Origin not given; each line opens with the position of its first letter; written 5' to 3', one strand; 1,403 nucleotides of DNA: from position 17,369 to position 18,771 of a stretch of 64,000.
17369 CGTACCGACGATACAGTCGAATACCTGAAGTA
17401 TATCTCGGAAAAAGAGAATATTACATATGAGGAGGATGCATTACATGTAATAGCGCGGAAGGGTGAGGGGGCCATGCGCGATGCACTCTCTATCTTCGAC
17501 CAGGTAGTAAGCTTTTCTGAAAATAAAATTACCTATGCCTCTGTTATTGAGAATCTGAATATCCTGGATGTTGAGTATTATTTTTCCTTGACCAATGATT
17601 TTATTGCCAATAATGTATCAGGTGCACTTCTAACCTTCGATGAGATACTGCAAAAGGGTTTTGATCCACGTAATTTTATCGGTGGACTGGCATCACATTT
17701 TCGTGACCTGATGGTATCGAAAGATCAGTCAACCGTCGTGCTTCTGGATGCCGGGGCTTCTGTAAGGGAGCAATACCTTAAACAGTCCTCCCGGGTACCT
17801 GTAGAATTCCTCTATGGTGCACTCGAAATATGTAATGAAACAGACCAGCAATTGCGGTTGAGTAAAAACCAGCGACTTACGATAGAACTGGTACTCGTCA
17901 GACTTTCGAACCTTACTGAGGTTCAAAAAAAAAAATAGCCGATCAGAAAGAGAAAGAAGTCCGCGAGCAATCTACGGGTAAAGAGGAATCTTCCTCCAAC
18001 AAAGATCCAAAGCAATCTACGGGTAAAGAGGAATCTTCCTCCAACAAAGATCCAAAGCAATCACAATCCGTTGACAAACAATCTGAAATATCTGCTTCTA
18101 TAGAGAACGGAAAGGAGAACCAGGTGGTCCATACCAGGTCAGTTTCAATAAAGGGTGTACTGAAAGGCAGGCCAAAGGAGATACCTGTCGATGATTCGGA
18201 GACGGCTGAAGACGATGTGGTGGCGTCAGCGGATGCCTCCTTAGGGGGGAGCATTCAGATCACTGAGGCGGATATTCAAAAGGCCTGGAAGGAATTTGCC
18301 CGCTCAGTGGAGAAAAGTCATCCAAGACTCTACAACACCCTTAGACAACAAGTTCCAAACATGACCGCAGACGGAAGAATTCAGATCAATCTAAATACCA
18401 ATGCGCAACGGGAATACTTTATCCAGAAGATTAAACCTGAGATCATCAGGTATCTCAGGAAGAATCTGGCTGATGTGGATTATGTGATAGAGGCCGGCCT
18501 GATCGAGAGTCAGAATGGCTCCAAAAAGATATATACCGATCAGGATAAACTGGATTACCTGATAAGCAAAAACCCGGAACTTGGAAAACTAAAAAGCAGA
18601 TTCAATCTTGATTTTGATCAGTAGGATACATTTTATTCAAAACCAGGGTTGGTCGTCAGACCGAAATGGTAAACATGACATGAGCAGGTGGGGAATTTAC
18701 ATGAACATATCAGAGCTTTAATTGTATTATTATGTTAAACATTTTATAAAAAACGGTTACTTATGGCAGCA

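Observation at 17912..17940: dnaX is split exactly at an A11 tract: the 0 frame ends as a gamma-like protein and tau needs a -1 shift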

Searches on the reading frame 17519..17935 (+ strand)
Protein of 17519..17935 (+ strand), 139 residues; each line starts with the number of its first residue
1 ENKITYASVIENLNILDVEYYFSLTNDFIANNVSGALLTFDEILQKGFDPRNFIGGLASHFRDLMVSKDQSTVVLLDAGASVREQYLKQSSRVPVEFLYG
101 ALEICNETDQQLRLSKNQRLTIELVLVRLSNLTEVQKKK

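Call 26: find_related_loci(query=window:17519-17935:+, collection=metagenome_contigs, flank=2500)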
Query seq(139 aa) (139 aa) in metagenome_contigs; peptide patterns used: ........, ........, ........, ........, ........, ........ (x = any residue, [..] = any of these).
247 stretches matched a pattern; 25 encode a relative of the query (tblastn E <= 1e-3); 25 distinct loci.
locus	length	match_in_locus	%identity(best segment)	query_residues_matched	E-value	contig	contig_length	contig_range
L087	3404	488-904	76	1-139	1e-70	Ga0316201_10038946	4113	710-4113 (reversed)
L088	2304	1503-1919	69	1-139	3e-66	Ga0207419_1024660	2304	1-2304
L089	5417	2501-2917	70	1-139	2e-64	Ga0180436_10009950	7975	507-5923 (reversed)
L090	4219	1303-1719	70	1-139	2e-64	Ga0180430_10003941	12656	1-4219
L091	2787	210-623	63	2-139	3e-58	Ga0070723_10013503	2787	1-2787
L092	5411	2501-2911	64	3-139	9e-58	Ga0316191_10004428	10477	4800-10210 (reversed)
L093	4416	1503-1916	62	2-139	2e-57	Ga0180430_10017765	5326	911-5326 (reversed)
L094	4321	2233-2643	64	3-139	2e-57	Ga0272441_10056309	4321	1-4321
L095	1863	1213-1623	65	3-139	3e-58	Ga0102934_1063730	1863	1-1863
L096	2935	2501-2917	62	1-139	2e-56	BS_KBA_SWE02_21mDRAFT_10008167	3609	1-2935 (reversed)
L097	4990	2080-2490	62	3-139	2e-55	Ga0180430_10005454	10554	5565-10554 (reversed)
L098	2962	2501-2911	62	3-139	3e-55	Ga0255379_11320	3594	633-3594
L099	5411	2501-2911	62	3-139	5e-55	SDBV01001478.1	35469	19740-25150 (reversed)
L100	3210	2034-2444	58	3-139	1e-53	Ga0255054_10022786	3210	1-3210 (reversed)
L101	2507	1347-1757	58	3-139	1e-53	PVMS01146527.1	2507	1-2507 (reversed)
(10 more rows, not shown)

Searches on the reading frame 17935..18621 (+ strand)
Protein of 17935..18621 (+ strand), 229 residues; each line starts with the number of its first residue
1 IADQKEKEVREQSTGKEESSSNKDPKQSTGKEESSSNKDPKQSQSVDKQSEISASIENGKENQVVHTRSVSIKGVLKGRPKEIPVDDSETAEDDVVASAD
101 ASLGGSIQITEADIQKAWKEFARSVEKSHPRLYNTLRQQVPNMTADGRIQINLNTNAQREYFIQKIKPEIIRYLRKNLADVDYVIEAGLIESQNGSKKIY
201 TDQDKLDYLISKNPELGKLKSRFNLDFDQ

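Call 38: search_solved_structures(query=window:17935-18621:+, max_evalue=10, show_alignments=2)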
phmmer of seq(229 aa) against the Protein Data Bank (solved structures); distinct sequences matched with E-value up to 10: 0.

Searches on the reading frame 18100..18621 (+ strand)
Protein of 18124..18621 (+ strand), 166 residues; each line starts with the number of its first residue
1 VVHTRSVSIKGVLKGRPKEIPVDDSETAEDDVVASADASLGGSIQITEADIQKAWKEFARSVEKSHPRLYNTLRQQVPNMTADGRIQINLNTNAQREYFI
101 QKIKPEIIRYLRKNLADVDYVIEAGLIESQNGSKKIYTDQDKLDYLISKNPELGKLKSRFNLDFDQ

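Call 34: list_cluster_members(proteins=[P0005, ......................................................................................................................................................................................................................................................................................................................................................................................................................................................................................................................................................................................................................, window:18124-18621:+])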
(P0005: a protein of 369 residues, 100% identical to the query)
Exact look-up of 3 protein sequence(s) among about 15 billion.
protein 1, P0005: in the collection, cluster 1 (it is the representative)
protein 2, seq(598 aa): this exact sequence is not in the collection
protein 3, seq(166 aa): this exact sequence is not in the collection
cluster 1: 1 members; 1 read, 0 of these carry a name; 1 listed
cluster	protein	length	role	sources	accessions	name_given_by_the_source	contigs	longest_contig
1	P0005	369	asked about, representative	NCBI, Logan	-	-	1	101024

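Call 61: predict_structure(alignment_id=A2)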
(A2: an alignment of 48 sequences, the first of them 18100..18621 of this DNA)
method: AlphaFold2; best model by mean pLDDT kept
length: 174 residues; sequences in the alignment: 48
mean_pLDDT: 72.7   pTM: 0.47
mean pLDDT of the five models: 72.7, 72.3, 72.2, 71.3, 70.4
residues with pLDDT >= 90: 63; 70-90: 45; 50-70: 16; < 50: 50
segments of 3 or more residues with pLDDT < 50: 1-16, 18-50
pLDDT, mean of each block of 10 residues (from residue 1): 43 48 43 36 40 81 93 91 91 90 92 93 89 75 73 88 77 53
secondary structure, 60 per line:
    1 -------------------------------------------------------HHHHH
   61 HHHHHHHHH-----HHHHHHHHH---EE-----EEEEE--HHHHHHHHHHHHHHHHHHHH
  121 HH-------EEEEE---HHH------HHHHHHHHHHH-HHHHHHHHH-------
elements in order: H56-69 H75-83 E94-98 H101-122 E130-134 H147-157 H159-167

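Call 71: fold_search(model_id=the predicted structure, library=pdb)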
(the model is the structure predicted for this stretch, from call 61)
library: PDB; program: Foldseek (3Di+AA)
matches with E <= 10: 623; with E <= 0.001: 0
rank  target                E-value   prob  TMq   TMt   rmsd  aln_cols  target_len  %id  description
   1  4tps_D                1.2e-02  1.00  0.38  0.69   2.8        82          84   12  Sporulation Inhibitor of DNA Replication, SirA, in complex with Domain I of DnaA (released 2014-07-30)
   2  9n6v_L7               2.9e-02  0.69  0.24  0.24   8.3        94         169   18  SSU processome maturation and disassembly, State A (released 2025-11-05)
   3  4tps_B                4.0e-02  1.00  0.38  0.71   2.8        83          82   12  Sporulation Inhibitor of DNA Replication, SirA, in complex with Domain I of DnaA (released 2014-07-30)
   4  4v7e_BH               4.0e-02  0.54  0.24  0.23  12.3       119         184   17  Model of the small subunit RNA based on a 5.5 A cryo-EM map of Triticum aestivum translating 80S ribosome (released 2014-07-09)
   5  9n73_L7               4.3e-02  0.57  0.23  0.22   8.2        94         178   20  SSU processome maturation and disassembly, State G (released 2025-10-29)
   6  8a3v_D                5.3e-02  0.97  0.33  0.38   6.2        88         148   17  Crystal structure of the Vibrio cholerae replicative helicase (VcDnaB) in complex with its loader protein (VcDciA) (released 2023-02-15)
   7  9kkf_SH               5.3e-02  0.72  0.28  0.26   8.2       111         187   16  Structure of the human 40S ribosome complexed with HCV IRES and eIF3 (released 2025-12-03)
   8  5a2q_H                5.3e-02  0.51  0.25  0.24   9.8       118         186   16  Structure of the HCV IRES bound to the human ribosome (released 2015-07-15)
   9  8a3v_C                6.4e-02  0.87  0.32  0.37  11.1       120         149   16  Crystal structure of the Vibrio cholerae replicative helicase (VcDnaB) in complex with its loader protein (VcDciA) (released 2023-02-15)
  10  3lno_D                6.9e-02  0.60  0.26  0.36  11.4       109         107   15  Crystal Structure of Domain of Unknown Function DUF59 from Bacillus anthracis (released 2010-02-16)
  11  3lno_A                6.9e-02  0.57  0.27  0.36  11.5       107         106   16  Crystal Structure of Domain of Unknown Function DUF59 from Bacillus anthracis (released 2010-02-16)
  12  6lqs_SI               6.9e-02  0.57  0.25  0.26   8.3        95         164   19  Cryo-EM structure of 90S small subunit preribosomes in transition states (State D) (released 2020-09-16)
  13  6az1_I                7.3e-02  0.47  0.24  0.22   8.2       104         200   10  Cryo-EM structure of the small subunit of Leishmania ribosome bound to paromomycin (released 2017-12-06)
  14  5lzs_HH               7.8e-02  0.54  0.24  0.23   7.6        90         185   19  Structure of the mammalian ribosomal elongation complex with aminoacyl-tRNA, eEF1A, and didemnin B (released 2016-11-30)
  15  9g5d_a                8.4e-02  0.89  0.35  0.40  14.1       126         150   13  Assembly intermediate of human mitochondrial ribosome small subunit (State C) (released 2025-04-23)
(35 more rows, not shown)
